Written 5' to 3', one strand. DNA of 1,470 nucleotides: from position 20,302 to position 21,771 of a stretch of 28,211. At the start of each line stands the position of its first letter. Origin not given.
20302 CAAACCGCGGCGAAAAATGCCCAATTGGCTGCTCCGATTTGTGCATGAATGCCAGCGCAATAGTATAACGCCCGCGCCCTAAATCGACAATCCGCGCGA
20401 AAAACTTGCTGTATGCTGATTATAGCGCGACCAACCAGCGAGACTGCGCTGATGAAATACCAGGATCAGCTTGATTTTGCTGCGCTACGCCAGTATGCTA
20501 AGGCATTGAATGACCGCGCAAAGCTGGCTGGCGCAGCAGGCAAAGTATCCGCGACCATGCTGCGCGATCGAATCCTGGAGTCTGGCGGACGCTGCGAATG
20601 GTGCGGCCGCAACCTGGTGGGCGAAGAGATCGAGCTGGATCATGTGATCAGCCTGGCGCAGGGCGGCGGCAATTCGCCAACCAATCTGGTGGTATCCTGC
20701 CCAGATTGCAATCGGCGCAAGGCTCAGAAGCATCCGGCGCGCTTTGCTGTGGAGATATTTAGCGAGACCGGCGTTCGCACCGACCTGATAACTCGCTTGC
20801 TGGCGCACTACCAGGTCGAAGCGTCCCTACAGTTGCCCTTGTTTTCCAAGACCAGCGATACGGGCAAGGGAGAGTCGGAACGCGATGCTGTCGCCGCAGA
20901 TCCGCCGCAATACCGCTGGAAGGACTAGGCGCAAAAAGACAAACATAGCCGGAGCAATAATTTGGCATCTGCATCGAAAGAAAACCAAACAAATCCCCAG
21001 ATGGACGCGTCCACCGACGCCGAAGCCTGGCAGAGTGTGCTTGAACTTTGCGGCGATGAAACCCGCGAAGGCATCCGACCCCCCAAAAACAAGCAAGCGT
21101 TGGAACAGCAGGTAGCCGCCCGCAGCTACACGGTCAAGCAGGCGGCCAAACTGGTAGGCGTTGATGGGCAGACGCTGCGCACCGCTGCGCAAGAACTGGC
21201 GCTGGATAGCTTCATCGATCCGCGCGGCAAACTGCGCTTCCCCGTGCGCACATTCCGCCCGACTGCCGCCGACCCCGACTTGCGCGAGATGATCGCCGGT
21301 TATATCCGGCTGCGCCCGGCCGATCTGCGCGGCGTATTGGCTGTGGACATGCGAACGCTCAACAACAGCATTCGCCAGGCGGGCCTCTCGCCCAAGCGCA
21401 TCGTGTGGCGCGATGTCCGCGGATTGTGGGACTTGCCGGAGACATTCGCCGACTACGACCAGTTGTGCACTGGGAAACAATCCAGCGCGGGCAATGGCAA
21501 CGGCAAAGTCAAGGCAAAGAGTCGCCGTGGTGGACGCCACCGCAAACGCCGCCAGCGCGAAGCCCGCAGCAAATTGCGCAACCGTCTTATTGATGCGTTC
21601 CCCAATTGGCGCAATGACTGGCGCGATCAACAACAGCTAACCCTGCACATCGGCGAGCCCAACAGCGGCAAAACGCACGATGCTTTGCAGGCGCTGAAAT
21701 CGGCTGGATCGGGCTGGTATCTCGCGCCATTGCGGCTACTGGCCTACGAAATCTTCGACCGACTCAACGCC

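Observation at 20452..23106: Candidate undescribed two-gene system: HNH nuclease + Suv3-like helicase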

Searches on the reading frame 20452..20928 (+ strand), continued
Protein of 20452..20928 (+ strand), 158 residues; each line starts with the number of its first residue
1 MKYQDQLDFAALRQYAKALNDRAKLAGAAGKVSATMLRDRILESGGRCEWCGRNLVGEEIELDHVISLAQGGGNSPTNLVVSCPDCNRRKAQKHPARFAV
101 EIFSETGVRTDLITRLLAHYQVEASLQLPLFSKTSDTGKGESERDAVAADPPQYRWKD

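Call 67: find_related_loci(query=A3, collection=viral_contigs, flank=4000)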
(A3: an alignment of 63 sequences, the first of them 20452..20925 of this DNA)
Query A3 (158 aa) in viral_contigs; peptide patterns used: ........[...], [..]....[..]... (x = any residue, [..] = any of these).
81 stretches matched a pattern; 28 encode a relative of the query (tblastn E <= 1e-3); 28 distinct loci.
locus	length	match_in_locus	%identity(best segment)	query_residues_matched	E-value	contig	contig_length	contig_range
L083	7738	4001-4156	47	47-99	1e-14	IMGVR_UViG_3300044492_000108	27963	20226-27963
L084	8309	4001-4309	36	11-109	2e-14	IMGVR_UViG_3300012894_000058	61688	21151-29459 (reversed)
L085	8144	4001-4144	58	46-95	5e-14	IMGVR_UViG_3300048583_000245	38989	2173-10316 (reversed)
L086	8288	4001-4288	33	11-101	4e-13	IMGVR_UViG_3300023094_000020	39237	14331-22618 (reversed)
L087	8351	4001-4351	30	35-151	6e-13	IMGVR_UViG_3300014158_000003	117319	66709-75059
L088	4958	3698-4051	31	22-138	1e-12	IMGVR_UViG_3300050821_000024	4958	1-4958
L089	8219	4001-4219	39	23-98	3e-12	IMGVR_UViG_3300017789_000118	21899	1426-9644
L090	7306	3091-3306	40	31-102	3e-12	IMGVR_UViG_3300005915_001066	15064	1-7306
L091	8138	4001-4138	49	45-91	5e-12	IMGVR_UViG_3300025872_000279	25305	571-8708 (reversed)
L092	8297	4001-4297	34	9-102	1e-11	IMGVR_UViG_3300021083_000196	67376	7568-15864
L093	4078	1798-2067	41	13-101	2e-11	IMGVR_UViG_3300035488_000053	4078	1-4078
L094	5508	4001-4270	41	13-101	2e-11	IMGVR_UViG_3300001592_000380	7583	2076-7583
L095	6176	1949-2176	37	22-98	1e-10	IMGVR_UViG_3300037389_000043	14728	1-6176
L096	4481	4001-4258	37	34-106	1e-9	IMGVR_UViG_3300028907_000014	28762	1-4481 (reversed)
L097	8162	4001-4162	41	48-106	1e-9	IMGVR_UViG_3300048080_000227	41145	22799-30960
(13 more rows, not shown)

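Call 72: find_encoding_contigs(protein=P0230, flank=4000, max_places=2)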
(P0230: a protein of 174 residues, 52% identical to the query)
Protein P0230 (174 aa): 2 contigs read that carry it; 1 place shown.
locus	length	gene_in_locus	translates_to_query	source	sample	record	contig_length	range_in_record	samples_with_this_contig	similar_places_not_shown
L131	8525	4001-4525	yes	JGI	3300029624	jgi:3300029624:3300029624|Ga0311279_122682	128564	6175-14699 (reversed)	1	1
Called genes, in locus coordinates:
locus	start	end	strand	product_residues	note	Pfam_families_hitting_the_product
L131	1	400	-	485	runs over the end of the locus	PF04174:CP_ATPgrasp_1, PF14403:CP_ATPgrasp_2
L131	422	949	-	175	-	-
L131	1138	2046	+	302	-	PF13469:Sulfotransfer_3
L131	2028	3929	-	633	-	PF11028:TMEM260_N (weak)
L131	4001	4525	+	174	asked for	PF01844:HNH, PF14279:HNH_5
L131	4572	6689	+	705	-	PF22527:DEXQc_Suv3, PF00271:Helicase_C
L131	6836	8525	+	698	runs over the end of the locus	PF03372:Exo_endo_phos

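Call 73: find_encoding_contigs(protein=P0211, flank=4000, max_places=2)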
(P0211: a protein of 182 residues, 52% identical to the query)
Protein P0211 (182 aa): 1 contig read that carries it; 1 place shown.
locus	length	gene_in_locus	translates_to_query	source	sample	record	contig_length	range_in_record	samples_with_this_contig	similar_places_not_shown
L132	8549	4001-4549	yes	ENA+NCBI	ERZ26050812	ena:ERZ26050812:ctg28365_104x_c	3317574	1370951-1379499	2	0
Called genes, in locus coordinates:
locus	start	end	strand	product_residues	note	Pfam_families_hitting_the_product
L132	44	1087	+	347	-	-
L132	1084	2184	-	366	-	PF03462:PCRF, PF00472:RF-1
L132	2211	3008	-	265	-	PF22435:MRM3-like_sub_bind, PF00588:SpoU_methylase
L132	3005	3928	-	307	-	PF02881:SRP54_N, PF13401:AAA_22 (weak), PF00448:SRP54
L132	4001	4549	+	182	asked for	PF01844:HNH, PF14279:HNH_5, PF13395:HNH_4 (faint)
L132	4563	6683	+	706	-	PF00270:DEAD (faint), PF22527:DEXQc_Suv3, PF00271:Helicase_C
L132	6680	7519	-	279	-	PF22935:RM44_endonuclase (weak), PF14622:Ribonucleas_3_3, PF00636:Ribonuclease_3, PF00035:dsrm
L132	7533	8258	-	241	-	PF02597:ThiS, PF02391:MoaE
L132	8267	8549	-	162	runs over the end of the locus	PF01967:MoaC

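Call 74: find_encoding_contigs(protein=P0239, flank=4000, max_places=2)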
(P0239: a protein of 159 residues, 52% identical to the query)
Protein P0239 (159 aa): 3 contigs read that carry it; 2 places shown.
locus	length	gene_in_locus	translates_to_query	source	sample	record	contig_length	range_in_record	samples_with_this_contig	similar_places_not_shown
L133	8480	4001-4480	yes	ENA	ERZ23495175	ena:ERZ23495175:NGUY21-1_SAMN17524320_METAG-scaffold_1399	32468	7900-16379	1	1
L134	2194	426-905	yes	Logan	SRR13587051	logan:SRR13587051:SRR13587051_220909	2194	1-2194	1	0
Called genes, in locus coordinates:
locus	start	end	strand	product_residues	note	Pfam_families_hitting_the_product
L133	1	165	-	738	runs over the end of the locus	PF13328:HD_4, PF01966:HD, PF04607:RelA_SpoT, PF02824:TGS, PF19296:RelA_AH, PF28438:RelA_RIS, PF01842:ACT (weak), PF13291:ACT_4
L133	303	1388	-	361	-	PF03462:PCRF, PF00472:RF-1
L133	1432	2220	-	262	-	PF22435:MRM3-like_sub_bind, PF00588:SpoU_methylase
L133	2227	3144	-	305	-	PF02881:SRP54_N, PF13401:AAA_22 (weak), PF00448:SRP54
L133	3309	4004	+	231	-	PF16697:Yop-YscD_cpl, PF00498:FHA, PF00486:Trans_reg_C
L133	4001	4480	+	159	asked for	PF01844:HNH, PF14279:HNH_5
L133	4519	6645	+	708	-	PF22527:DEXQc_Suv3, PF00271:Helicase_C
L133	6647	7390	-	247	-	PF22935:RM44_endonuclase, PF14622:Ribonucleas_3_3, PF00636:Ribonuclease_3, PF00035:dsrm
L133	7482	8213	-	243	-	PF02597:ThiS, PF02391:MoaE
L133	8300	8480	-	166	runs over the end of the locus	PF01967:MoaC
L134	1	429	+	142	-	?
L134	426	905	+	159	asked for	PF01844:HNH, PF14279:HNH_5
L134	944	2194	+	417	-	?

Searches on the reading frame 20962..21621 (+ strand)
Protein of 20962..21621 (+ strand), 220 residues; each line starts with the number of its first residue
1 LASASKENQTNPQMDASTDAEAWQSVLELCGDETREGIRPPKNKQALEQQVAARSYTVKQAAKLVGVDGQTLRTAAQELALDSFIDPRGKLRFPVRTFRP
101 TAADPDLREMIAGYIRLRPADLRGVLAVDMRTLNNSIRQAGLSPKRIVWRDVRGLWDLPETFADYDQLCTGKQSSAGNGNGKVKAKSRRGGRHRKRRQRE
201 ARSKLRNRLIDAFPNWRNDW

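Call 39: search_protein_families(library=pfam, proteins=[window:20962-21621:+], max_evalue=1)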
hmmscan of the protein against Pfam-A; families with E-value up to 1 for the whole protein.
window:20962-21621:+ (220 aa): 1 family
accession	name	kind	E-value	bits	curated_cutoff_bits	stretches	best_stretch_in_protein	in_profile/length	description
PF12728.13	HTH_17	-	0.34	11.7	27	1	56-94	2-39/51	Helix-turn-helix domain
